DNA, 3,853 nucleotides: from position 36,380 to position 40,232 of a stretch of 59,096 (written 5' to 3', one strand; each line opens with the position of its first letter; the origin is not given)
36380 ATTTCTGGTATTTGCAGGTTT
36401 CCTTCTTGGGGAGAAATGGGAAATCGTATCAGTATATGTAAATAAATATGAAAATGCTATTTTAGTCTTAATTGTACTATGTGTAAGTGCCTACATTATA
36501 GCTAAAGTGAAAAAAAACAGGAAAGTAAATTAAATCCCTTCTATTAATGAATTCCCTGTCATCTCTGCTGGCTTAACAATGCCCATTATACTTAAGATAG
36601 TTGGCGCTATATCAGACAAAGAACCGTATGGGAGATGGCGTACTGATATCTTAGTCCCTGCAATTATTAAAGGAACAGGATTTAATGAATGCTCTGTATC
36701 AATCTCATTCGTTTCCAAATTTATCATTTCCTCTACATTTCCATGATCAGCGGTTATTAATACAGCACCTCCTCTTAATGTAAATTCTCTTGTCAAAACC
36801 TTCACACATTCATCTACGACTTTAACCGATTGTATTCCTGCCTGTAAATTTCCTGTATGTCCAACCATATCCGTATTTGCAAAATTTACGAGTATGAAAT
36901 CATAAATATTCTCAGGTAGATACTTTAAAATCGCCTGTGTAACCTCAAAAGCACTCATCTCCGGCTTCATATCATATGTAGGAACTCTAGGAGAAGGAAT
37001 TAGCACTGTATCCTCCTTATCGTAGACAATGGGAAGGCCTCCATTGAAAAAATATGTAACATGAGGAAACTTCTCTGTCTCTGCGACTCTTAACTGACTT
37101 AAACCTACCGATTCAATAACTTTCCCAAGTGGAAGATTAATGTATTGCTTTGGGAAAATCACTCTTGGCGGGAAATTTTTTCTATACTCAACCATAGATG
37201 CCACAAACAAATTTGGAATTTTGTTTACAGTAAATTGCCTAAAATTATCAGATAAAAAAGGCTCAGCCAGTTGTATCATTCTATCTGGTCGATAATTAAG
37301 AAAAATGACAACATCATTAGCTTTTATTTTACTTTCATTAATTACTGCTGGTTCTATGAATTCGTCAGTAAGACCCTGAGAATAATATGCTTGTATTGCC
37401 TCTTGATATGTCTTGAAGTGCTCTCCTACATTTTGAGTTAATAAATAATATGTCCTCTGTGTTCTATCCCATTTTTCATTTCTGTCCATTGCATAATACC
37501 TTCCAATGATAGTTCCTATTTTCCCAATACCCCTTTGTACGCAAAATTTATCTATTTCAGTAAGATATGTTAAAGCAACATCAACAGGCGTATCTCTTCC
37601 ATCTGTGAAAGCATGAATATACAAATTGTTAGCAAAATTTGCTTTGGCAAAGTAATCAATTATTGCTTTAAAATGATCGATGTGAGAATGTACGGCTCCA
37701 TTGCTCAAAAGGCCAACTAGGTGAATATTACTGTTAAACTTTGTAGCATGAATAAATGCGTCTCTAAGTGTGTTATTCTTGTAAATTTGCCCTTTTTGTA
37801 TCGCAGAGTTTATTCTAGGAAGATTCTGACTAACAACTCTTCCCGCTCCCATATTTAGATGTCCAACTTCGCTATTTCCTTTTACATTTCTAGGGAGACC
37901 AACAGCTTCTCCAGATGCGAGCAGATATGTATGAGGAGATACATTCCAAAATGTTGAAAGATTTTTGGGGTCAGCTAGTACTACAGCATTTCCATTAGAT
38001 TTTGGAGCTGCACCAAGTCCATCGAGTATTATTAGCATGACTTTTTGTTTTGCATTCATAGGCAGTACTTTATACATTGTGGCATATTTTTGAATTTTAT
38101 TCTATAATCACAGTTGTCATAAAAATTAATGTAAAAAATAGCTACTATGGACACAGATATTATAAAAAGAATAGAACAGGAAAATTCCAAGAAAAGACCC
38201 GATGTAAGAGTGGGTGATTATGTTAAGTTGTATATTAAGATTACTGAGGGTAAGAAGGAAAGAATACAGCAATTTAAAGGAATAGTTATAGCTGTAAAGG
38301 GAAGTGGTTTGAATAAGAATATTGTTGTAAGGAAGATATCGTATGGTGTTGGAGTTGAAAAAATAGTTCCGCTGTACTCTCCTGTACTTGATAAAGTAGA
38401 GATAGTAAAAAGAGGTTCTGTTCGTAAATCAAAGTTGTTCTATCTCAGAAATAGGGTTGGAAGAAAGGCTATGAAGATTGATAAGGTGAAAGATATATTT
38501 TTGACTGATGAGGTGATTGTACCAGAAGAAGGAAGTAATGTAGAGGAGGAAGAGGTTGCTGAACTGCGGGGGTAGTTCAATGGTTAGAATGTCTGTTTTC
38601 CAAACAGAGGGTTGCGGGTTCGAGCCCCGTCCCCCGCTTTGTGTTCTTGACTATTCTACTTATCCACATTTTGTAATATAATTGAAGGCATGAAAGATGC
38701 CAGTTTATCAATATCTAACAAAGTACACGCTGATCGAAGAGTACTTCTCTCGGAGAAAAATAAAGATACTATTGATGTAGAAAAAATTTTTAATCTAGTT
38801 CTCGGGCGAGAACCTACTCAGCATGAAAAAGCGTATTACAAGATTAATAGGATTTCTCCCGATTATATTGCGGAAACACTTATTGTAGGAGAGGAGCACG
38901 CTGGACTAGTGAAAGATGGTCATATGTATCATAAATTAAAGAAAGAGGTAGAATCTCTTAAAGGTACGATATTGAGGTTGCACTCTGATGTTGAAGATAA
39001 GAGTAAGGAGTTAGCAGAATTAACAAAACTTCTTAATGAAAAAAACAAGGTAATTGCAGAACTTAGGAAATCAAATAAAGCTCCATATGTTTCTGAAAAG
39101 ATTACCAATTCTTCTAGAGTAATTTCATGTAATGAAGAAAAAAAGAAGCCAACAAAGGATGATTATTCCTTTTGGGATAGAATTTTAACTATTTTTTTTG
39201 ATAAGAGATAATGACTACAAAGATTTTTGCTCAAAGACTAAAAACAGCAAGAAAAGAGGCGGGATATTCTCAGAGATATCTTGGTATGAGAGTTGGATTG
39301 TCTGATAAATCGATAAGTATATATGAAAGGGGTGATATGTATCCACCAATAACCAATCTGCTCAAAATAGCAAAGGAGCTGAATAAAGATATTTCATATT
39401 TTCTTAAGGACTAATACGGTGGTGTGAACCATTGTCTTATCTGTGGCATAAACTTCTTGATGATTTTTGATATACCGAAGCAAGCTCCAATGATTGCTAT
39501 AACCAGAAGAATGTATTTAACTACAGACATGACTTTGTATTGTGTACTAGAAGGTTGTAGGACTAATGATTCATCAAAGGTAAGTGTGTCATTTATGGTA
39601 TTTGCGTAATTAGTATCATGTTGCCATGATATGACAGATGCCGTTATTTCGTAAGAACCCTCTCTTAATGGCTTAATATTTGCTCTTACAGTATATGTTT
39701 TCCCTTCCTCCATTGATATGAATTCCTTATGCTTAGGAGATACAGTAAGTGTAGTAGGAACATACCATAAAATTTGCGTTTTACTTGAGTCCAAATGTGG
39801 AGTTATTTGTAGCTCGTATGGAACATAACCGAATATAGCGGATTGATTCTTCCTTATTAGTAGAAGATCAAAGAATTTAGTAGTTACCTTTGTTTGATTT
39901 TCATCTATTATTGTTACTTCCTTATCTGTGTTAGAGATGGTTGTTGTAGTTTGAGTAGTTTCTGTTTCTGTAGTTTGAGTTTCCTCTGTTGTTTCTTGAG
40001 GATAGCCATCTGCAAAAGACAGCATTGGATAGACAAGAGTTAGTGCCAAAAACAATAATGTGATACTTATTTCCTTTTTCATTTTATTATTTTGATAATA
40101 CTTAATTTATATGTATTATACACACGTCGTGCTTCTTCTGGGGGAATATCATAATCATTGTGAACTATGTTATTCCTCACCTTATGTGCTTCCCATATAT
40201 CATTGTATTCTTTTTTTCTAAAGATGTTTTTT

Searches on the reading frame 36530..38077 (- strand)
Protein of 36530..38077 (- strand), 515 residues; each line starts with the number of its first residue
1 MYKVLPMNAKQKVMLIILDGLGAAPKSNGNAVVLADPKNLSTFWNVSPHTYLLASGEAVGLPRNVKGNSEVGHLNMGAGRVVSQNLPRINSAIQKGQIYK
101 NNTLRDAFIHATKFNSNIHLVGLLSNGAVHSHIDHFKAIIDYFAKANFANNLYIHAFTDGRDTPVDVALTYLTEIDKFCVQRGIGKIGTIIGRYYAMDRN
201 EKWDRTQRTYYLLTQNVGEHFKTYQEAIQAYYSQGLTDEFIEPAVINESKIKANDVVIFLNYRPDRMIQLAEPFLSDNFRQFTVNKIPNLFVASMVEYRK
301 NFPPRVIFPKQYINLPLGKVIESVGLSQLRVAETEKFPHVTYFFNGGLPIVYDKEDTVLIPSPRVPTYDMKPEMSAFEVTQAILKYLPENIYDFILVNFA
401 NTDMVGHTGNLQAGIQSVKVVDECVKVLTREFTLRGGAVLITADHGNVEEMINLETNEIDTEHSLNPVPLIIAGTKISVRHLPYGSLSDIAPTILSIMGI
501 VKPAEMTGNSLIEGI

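Call 8: search_protein_families(library=pfam, proteins=[window:36530-38077:-])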
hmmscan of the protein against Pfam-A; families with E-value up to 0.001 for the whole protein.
window:36530-38077:- (515 aa): 3 families
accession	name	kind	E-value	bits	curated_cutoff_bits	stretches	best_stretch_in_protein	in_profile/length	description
PF06415.18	iPGM_N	-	7.3e-68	228.7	27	1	89-299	1-216/217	BPG-independent PGAM N-terminus (iPGM_N)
PF01676.23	Metalloenzyme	-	1.3e-67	228.4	24.3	1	11-500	1-250/252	Metalloenzyme superfamily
PF01663.27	Phosphodiest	-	0.00032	20.8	23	0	379-450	140-224/342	Type I phosphodiesterase / nucleotide pyrophosphatase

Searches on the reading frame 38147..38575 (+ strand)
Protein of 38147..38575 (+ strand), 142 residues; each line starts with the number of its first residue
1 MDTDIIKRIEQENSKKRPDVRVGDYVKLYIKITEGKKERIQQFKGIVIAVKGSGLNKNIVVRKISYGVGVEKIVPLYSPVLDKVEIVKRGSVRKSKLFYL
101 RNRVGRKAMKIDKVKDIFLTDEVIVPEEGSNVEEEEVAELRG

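Call 8: search_protein_families(library=pfam, proteins=[window:38147-38575:+])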
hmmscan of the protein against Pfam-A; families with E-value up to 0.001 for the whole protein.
window:38147-38575:+ (142 aa): 1 family
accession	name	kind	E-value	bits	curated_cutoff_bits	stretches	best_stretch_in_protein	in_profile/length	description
PF01245.26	Ribosomal_L19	-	1.2e-38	131.9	22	1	5-108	2-106/111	Ribosomal protein L19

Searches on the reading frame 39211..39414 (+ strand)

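Call 8: search_protein_families(library=pfam, proteins=[window:39211-39414:+])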
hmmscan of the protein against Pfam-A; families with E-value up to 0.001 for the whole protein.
window:39211-39414:+ (67 aa): 3 families
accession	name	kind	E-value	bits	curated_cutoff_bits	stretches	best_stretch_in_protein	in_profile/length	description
PF01381.28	HTH_3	-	7.7e-13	48.7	23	1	10-64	1-55/55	Helix-turn-helix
PF12844.13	HTH_19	-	1.2e-10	41.5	30.2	1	8-65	2-59/64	Helix-turn-helix domain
PF13560.12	HTH_31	-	1.3e-06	29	27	1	6-51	2-48/64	Helix-turn-helix domain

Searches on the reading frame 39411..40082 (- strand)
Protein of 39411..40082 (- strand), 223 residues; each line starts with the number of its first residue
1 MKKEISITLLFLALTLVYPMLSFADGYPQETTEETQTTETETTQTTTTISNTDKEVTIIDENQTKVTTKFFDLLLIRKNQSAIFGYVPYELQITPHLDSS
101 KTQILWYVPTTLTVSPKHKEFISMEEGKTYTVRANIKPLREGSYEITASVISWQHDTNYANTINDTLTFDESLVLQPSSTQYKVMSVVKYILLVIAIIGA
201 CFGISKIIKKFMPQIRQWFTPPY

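Call 8: search_protein_families(library=pfam, proteins=[window:39411-40082:-])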
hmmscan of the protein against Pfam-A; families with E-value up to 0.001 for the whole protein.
window:39411-40082:- (223 aa): 1 family
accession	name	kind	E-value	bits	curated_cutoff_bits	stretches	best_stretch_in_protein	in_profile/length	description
PF14524.12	Wzt_C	-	0.00036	21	30.4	1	119-170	73-128/143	Wzt C-terminal domain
